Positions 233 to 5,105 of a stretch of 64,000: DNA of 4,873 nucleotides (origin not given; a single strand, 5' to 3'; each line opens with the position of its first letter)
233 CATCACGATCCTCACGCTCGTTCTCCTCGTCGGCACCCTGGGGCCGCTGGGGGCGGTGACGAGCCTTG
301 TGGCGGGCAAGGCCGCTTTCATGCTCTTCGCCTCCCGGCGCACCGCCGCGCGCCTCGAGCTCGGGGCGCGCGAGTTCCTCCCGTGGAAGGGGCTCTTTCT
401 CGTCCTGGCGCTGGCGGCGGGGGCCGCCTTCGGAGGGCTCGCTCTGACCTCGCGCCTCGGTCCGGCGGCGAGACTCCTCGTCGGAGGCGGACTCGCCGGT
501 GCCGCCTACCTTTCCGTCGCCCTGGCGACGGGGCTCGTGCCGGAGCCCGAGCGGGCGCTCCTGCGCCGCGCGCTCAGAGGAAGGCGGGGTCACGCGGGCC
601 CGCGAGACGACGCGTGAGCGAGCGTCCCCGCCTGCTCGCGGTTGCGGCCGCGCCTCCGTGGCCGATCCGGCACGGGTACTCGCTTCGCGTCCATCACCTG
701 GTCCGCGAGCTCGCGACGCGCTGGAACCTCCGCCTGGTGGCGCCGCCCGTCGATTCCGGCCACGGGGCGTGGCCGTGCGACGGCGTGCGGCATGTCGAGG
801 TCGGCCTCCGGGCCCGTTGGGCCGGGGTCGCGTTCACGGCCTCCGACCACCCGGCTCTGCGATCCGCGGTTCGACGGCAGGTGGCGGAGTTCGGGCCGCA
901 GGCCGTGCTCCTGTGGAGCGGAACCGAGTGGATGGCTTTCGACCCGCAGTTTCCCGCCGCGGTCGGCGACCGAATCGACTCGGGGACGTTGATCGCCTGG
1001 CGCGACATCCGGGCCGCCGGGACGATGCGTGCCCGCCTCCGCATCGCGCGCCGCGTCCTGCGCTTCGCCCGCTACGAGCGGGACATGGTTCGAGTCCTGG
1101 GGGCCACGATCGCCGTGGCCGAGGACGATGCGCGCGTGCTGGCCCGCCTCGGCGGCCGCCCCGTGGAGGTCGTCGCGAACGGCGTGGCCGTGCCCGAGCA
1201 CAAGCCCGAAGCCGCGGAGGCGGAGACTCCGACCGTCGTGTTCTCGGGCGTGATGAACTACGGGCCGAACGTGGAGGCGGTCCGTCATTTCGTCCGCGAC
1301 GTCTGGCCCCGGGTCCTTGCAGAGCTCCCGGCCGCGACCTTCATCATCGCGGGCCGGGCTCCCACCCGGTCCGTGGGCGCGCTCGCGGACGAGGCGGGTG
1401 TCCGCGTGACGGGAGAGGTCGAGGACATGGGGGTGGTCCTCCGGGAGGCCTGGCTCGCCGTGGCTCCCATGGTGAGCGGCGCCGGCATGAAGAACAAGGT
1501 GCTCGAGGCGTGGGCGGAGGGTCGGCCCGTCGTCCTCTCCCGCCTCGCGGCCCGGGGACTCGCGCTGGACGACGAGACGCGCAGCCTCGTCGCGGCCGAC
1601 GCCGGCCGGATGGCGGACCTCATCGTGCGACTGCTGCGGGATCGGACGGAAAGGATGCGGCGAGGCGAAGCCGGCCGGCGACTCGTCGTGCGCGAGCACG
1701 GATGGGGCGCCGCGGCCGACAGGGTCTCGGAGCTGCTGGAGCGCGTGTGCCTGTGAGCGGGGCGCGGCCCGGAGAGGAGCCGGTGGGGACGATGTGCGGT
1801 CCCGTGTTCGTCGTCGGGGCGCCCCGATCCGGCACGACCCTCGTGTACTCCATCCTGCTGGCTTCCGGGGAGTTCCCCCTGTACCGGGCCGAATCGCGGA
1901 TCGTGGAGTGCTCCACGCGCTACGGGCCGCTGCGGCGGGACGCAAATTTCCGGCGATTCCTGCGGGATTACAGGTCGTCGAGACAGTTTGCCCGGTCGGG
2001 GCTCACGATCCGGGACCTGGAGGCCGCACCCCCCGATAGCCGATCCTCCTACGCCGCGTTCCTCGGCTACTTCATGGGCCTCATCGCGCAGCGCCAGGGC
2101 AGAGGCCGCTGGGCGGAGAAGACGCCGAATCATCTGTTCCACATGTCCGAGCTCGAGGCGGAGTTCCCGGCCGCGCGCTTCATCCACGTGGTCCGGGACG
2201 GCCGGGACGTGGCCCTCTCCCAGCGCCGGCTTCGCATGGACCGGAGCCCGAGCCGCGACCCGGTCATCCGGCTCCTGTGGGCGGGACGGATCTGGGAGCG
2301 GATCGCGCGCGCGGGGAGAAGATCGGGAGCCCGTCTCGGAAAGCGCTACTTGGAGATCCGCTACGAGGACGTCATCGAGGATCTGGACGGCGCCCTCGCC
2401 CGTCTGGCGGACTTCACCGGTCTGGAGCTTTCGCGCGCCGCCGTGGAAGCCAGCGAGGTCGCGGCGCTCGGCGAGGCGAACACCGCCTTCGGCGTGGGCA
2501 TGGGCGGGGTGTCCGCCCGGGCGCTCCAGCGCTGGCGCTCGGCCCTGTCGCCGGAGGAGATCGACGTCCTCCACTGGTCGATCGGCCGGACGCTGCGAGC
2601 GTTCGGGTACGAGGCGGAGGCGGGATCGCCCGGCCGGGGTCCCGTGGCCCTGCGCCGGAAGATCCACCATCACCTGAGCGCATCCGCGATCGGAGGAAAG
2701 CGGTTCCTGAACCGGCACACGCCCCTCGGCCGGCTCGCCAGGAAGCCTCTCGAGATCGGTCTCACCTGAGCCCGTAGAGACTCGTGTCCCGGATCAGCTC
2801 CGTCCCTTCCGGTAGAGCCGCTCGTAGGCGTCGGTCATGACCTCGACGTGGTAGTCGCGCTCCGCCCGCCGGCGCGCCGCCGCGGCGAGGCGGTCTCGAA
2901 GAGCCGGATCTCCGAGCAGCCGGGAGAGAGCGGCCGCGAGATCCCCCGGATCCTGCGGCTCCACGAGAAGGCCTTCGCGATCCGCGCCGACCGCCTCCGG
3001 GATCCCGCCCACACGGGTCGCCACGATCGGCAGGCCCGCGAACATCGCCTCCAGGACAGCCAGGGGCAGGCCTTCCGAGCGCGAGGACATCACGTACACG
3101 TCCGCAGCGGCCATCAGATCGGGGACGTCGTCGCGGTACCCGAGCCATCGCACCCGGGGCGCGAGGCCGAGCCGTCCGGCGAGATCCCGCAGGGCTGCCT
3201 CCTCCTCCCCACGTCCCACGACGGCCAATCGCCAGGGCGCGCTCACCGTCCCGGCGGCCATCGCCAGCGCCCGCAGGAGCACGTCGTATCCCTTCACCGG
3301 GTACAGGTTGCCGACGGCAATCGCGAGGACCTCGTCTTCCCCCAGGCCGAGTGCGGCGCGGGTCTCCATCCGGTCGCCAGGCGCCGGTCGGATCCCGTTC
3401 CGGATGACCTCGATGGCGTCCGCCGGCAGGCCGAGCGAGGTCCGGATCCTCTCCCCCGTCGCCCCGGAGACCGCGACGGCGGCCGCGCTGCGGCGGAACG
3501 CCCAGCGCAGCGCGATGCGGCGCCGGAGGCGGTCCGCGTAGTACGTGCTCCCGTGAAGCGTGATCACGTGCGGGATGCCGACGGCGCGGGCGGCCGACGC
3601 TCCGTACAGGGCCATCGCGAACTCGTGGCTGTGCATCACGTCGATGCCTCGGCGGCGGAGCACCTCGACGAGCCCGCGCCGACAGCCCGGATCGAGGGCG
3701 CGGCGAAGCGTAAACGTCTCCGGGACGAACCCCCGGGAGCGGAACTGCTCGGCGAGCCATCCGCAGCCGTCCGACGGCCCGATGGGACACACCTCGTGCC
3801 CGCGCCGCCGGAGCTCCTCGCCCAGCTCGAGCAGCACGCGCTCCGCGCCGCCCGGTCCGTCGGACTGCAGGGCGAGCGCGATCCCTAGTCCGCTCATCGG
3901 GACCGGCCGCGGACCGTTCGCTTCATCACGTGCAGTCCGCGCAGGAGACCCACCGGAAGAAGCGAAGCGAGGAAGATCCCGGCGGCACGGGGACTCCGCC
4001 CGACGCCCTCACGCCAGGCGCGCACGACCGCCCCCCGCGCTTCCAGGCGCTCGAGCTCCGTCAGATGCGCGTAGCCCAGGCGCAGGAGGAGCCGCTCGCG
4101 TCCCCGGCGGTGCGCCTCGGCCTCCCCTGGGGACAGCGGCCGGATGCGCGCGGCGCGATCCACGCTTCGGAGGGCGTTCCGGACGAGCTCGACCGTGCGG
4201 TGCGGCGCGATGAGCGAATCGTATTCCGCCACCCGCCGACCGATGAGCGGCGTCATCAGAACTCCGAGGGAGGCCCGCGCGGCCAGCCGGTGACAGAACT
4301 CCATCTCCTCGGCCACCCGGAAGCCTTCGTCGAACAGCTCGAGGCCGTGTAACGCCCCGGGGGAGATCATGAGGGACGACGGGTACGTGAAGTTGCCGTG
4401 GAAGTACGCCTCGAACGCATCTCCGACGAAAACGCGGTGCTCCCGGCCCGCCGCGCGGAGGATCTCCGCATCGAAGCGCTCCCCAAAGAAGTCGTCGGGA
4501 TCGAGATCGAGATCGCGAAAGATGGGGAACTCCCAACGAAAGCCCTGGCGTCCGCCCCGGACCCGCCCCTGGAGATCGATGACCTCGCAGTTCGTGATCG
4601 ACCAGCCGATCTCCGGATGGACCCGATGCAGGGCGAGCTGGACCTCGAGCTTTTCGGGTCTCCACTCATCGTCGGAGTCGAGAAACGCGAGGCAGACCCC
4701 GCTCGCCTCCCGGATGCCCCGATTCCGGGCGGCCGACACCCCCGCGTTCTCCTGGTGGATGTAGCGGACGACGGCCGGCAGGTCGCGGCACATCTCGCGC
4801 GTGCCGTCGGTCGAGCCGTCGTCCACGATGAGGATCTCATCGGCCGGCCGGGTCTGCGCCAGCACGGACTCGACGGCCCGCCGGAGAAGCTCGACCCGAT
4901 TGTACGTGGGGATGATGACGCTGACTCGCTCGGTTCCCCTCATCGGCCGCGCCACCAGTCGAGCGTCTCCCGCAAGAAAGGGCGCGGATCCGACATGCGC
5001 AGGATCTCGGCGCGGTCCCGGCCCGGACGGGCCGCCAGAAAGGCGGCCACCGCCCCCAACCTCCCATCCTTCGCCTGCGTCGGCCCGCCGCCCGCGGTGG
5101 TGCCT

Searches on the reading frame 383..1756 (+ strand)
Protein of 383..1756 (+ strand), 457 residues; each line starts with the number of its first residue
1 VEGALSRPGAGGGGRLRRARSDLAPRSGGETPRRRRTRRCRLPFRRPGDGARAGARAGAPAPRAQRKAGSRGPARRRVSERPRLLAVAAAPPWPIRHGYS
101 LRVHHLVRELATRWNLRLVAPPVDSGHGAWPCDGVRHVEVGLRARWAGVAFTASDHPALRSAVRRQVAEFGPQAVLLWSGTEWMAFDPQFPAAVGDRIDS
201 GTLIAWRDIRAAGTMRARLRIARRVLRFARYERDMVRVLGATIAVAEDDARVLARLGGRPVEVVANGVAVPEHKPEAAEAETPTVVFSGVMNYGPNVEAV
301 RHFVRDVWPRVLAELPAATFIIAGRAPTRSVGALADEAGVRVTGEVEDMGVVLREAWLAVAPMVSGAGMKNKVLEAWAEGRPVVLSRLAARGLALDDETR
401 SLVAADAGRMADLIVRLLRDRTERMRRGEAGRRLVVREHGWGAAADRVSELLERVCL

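Call 42: search_protein_families(library=pfam, proteins=[window:383-1756:+], max_evalue=0.01)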
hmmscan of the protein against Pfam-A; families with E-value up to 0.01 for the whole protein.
window:383-1756:+ (457 aa): 3 families
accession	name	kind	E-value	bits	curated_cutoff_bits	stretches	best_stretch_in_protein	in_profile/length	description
PF13692.12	Glyco_trans_1_4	-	2.9e-23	83.1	27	1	283-420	2-142/142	Glycosyl transferases group 1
PF13524.12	Glyco_trans_1_2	-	4.8e-07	30.2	25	1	313-446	10-140/144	Glycosyl transferase-like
PF00534.26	Glycos_transf_1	-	5.3e-06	26.5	26.4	1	274-433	7-171/172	Glycosyl transferases group 1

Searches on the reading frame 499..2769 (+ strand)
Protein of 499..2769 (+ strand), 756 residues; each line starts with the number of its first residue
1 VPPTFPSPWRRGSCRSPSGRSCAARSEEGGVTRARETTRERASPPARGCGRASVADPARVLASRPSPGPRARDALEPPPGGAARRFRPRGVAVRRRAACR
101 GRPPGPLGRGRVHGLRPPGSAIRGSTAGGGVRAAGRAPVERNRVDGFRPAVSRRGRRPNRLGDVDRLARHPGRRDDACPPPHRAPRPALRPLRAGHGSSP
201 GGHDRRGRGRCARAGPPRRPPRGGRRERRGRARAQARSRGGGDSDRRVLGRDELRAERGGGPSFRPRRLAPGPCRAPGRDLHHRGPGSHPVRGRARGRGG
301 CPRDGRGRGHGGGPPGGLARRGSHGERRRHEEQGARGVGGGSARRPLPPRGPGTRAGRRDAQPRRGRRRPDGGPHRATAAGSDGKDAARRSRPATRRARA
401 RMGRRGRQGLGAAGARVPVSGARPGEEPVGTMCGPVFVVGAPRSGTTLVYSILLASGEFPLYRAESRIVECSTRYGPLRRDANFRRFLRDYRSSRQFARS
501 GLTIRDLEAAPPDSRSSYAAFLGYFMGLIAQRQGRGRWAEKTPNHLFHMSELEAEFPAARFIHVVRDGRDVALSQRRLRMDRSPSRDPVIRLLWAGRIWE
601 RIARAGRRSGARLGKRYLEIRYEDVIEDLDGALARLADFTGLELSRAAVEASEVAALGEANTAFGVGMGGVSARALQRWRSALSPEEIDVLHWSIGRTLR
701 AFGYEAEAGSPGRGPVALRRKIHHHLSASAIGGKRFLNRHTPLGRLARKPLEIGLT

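Call 42: search_protein_families(library=pfam, proteins=[window:499-2769:+], max_evalue=0.01)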
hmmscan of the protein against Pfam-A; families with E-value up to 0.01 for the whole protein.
window:499-2769:+ (756 aa): 2 families
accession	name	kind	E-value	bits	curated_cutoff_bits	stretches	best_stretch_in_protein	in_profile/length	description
PF13469.12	Sulfotransfer_3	-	6.4e-31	108.7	27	1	435-644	1-214/216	Sulfotransferase family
PF00685.33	Sulfotransfer_1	-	1.6e-09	38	22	1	436-650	4-189/255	Sulfotransferase domain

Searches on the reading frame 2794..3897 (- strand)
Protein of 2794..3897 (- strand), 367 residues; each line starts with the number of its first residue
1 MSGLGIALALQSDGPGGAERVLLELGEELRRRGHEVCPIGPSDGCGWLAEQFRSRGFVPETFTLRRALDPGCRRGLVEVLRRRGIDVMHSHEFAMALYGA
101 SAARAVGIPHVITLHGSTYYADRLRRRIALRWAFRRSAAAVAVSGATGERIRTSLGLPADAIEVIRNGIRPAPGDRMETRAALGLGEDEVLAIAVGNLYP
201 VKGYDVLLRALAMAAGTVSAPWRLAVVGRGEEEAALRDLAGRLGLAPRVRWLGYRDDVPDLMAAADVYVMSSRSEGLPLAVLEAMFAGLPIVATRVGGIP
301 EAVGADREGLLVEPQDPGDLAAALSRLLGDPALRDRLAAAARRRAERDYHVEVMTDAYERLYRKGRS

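Call 7: search_protein_families(library=pfam, proteins=[window:2794-3897:-])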
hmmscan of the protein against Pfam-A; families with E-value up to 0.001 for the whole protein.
window:2794-3897:- (367 aa): 7 families
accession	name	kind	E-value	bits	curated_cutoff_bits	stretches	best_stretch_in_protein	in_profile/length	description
PF00534.26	Glycos_transf_1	-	3.8e-41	140.9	26.4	1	176-344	2-172/172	Glycosyl transferases group 1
PF13692.12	Glyco_trans_1_4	-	1.9e-39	135.6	27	1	192-330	4-142/142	Glycosyl transferases group 1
PF13439.12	Glyco_transf_4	-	1.1e-30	107.4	28.5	1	15-170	1-167/170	Glycosyltransferase Family 4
PF13579.12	Glyco_trans_4_4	-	3.4e-20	73.4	29.7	1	16-168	1-158/158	Glycosyl transferase 4-like domain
PF20706.3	GT4-conflict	-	6.1e-12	45.6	26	1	139-343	149-370/385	Family 4 Glycosyltransferase in conflict systems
PF13524.12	Glyco_trans_1_2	-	1.1e-09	38.8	25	1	238-352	27-136/144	Glycosyl transferase-like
PF13477.12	Glyco_trans_4_2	-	0.00027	21.5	23.4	1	77-137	67-132/139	Glycosyl transferase 4-like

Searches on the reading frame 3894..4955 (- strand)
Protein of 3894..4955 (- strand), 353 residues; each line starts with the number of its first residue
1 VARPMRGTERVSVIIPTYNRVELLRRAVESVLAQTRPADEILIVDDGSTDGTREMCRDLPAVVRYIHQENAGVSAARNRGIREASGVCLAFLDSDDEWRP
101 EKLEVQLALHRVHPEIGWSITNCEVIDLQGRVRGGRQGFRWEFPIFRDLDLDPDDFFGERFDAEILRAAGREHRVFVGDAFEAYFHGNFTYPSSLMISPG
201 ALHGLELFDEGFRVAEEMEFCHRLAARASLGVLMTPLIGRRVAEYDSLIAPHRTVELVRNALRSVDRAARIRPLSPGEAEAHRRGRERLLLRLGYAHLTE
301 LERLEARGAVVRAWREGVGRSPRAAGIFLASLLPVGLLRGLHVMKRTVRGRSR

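Call 7: search_protein_families(library=pfam, proteins=[window:3894-4955:-])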
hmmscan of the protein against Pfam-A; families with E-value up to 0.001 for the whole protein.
window:3894-4955:- (353 aa): 4 families
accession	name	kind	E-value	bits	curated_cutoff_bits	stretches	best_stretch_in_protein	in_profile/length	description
PF00535.33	Glycos_transf_2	-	2.5e-37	128.8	23.3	1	12-115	1-108/168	Glycosyl transferase family 2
PF13641.12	Glyco_tranf_2_3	-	8.6e-14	52.5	27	1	10-110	2-111/230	Glycosyltransferase like family 2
PF10111.15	Glyco_tranf_2_2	-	4.5e-10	39.9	27.3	1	12-110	1-106/276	Glycosyltransferase like family 2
PF13704.12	Glyco_tranf_2_4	-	0.00025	21.9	27.5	1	38-70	19-51/98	Glycosyl transferase family 2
